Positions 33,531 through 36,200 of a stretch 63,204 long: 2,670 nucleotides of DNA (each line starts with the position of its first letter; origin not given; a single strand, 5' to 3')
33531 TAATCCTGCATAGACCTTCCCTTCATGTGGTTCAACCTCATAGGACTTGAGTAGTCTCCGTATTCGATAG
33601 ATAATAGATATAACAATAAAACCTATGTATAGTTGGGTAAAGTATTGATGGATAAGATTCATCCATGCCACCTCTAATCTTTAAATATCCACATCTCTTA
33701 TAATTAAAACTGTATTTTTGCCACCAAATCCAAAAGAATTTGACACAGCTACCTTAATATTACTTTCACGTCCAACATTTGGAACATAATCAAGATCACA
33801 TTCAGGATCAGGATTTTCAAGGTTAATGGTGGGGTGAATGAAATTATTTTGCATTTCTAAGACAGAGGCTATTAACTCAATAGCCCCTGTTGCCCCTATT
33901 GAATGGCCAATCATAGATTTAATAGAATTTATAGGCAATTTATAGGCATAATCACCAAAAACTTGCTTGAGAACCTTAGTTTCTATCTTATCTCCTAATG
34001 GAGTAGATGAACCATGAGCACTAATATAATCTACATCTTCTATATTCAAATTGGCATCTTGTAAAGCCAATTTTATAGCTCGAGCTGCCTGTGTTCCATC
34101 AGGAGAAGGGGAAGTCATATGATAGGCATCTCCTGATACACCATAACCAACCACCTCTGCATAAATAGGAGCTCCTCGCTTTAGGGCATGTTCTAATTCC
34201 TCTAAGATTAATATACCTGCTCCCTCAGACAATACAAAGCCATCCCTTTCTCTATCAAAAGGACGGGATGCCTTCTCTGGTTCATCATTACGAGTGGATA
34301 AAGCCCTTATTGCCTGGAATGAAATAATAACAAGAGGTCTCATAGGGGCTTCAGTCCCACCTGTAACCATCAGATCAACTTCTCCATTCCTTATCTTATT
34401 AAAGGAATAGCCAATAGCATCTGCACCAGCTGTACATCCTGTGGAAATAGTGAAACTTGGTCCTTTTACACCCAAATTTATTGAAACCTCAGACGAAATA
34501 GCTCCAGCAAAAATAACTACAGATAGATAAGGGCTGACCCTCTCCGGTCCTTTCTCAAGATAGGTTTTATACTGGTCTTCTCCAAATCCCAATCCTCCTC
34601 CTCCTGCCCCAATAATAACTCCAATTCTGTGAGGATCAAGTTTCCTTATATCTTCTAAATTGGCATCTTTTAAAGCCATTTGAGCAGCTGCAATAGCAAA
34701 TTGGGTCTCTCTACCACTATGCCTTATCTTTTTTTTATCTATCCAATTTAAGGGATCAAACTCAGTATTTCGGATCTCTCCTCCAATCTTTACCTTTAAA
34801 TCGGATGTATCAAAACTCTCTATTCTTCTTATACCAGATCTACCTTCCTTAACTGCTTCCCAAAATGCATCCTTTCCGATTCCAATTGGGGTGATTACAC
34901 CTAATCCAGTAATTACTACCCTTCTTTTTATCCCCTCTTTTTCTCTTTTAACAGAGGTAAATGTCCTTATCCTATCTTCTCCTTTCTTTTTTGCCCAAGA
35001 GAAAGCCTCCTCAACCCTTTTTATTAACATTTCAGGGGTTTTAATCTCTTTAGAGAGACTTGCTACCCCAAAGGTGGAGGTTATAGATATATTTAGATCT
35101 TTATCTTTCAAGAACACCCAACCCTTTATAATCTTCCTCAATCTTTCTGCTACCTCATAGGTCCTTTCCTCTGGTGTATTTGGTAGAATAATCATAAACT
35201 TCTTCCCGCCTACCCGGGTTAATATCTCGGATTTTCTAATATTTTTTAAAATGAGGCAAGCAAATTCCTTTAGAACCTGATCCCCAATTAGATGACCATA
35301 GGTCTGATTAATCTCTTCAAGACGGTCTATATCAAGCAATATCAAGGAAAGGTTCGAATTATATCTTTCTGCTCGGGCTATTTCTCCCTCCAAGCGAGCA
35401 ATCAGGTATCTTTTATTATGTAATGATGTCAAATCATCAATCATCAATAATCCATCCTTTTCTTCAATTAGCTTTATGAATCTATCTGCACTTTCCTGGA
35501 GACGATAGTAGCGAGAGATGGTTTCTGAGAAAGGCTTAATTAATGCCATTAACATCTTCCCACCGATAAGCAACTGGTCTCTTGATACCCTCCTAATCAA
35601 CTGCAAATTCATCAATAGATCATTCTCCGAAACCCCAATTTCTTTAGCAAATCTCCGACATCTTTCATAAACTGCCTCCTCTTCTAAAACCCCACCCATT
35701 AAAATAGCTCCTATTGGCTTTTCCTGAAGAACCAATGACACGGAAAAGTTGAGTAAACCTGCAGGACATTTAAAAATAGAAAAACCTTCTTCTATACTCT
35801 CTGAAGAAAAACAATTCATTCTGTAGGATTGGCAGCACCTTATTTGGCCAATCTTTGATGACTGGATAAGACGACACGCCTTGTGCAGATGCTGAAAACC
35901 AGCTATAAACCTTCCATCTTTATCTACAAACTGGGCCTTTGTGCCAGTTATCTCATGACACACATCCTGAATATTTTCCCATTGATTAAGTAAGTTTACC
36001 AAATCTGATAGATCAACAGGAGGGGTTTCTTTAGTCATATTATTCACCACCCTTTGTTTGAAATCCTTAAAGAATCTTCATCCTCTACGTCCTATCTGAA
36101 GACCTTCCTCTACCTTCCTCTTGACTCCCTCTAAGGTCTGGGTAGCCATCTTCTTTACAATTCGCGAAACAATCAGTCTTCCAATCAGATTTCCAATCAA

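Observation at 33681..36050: Ketosynthase fused to a PocR sensor and a degenerate GGDEF domain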

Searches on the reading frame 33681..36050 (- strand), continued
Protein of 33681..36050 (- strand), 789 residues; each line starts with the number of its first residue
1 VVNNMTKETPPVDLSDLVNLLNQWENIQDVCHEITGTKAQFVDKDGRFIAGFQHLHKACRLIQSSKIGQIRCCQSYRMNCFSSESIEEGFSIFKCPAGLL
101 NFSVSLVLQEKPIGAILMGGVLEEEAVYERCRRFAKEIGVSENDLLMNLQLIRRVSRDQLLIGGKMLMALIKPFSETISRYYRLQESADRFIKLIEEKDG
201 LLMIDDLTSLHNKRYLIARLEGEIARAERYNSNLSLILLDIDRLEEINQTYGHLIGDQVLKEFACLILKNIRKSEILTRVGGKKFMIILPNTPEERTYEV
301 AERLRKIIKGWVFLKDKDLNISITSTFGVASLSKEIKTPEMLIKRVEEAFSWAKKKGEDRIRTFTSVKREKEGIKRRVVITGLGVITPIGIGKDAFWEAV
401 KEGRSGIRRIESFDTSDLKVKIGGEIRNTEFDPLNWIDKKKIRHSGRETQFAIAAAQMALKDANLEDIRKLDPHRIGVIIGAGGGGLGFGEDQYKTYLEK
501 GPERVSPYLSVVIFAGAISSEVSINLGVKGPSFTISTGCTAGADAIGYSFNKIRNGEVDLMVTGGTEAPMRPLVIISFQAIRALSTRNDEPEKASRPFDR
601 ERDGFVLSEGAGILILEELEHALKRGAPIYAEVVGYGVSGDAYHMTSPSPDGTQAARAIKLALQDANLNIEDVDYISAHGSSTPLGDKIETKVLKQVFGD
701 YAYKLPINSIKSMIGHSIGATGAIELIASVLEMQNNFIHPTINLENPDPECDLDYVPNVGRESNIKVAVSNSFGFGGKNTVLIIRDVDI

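Call 79: search_protein_families(library=pfam, proteins=[L021:3366-4298:+, L003:12039-13178:+], max_evalue=0.01)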
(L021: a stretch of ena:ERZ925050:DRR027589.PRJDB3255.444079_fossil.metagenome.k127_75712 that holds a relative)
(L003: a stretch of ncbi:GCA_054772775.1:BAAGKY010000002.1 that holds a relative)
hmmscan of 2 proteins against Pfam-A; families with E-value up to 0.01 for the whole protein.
L021:3366-4298:+ (311 aa): 1 family
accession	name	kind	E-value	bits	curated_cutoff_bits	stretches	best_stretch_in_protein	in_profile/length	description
PF16927.11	HisKA_7TM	-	1.3e-15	58.4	28.6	1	9-225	3-222/224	N-terminal 7TM region of histidine kinase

L003:12039-13178:+ (379 aa): 5 families
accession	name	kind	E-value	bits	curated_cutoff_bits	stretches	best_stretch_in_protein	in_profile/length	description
PF01488.26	Shikimate_DH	-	2.6e-08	34.5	24.3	1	168-282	2-125/138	Shikimate / quinate 5-dehydrogenase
PF01118.30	Semialdhyde_dh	-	3.7e-05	24.6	26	1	180-272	1-100/121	Semialdehyde dehydrogenase, NAD binding domain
PF02882.25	THF_DHG_CYH_C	-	0.0004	20.2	27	1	163-267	21-106/160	Tetrahydrofolate dehydrogenase/cyclohydrolase, NAD(P)-binding domain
PF00056.29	Ldh_1_N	-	0.0033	17.9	27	1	181-222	3-46/141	lactate/malate dehydrogenase, NAD binding domain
PF03807.23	F420_oxidored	-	0.0059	17.6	21.6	0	180-267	1-90/94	NADP oxidoreductase coenzyme F420-dependent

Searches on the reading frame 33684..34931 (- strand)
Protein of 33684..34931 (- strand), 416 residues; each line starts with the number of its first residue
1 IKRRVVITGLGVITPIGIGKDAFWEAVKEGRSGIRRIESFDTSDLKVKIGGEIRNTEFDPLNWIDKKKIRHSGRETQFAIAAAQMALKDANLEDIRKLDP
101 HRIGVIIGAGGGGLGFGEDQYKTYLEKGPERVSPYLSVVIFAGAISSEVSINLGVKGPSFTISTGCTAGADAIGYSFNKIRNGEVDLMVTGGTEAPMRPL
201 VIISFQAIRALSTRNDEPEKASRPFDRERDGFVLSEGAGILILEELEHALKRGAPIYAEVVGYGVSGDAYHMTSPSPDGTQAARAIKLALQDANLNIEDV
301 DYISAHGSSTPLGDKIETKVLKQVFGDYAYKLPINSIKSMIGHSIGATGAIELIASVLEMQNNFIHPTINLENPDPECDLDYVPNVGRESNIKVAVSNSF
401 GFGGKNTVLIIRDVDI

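Call 19: search_solved_structures(query=window:33684-34931:-, max_evalue=1e-30, show_alignments=2)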
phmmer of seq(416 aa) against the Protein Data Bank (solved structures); distinct sequences matched with E-value up to 1e-30: 94 (the best 60 are shown).
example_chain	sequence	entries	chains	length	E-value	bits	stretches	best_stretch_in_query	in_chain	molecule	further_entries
1j3n_A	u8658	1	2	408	2.9e-133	447.9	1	3-412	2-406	3-oxoacyl-(acyl-carrier protein) synthase II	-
1e5m_A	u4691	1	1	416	4e-130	437.6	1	2-411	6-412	BETA KETOACYL ACYL CARRIER PROTEIN SYNTHASE II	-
5sxo_A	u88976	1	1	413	9.1e-128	429.8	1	2-414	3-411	3-oxoacyl-[acyl-carrier-protein] synthase 2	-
3o04_A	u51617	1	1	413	3.2e-127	428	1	2-414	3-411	beta-keto-acyl carrier protein synthase II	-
4ls6_A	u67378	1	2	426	4.2e-123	414.4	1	2-412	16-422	3-oxoacyl-[acyl-carrier-protein] synthase 2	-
4ls5_A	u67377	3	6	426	6.6e-123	413.8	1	2-412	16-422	3-oxoacyl-[acyl-carrier-protein] synthase 2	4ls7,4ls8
2gqd_A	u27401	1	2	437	5.7e-120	404.1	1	3-413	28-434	3-oxoacyl-[acyl-carrier-protein] synthase 2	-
8qm1_A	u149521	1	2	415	6.2e-120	404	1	2-412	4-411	3-oxoacyl-[acyl-carrier-protein] synthase 2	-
4b7v_A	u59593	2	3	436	7.5e-120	403.7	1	2-412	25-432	3-OXOACYL-[ACYL-CARRIER-PROTEIN] SYNTHASE 2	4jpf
4r8e_A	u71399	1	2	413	1.2e-119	403.1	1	2-413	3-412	3-oxoacyl-[acyl-carrier-protein] synthase 2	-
8cn8_A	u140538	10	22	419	1.5e-118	399.5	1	2-412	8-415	3-oxoacyl-[acyl-carrier-protein] synthase 2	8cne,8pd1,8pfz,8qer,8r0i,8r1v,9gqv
8pj0_A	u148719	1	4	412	1.5e-118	399.4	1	2-412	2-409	3-oxoacyl-[acyl-carrier-protein] synthase 2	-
4qav_A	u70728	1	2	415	2.5e-118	398.7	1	2-412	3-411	3-oxoacyl-[acyl-carrier-protein] synthase 2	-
4jb6_A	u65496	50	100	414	3.4e-118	398.3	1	2-412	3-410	3-oxoacyl-[acyl-carrier-protein] synthase 2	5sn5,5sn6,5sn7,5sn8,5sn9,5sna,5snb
8cou_A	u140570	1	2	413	3.7e-118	398.2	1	2-412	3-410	3-oxoacyl-[acyl-carrier-protein] synthase 2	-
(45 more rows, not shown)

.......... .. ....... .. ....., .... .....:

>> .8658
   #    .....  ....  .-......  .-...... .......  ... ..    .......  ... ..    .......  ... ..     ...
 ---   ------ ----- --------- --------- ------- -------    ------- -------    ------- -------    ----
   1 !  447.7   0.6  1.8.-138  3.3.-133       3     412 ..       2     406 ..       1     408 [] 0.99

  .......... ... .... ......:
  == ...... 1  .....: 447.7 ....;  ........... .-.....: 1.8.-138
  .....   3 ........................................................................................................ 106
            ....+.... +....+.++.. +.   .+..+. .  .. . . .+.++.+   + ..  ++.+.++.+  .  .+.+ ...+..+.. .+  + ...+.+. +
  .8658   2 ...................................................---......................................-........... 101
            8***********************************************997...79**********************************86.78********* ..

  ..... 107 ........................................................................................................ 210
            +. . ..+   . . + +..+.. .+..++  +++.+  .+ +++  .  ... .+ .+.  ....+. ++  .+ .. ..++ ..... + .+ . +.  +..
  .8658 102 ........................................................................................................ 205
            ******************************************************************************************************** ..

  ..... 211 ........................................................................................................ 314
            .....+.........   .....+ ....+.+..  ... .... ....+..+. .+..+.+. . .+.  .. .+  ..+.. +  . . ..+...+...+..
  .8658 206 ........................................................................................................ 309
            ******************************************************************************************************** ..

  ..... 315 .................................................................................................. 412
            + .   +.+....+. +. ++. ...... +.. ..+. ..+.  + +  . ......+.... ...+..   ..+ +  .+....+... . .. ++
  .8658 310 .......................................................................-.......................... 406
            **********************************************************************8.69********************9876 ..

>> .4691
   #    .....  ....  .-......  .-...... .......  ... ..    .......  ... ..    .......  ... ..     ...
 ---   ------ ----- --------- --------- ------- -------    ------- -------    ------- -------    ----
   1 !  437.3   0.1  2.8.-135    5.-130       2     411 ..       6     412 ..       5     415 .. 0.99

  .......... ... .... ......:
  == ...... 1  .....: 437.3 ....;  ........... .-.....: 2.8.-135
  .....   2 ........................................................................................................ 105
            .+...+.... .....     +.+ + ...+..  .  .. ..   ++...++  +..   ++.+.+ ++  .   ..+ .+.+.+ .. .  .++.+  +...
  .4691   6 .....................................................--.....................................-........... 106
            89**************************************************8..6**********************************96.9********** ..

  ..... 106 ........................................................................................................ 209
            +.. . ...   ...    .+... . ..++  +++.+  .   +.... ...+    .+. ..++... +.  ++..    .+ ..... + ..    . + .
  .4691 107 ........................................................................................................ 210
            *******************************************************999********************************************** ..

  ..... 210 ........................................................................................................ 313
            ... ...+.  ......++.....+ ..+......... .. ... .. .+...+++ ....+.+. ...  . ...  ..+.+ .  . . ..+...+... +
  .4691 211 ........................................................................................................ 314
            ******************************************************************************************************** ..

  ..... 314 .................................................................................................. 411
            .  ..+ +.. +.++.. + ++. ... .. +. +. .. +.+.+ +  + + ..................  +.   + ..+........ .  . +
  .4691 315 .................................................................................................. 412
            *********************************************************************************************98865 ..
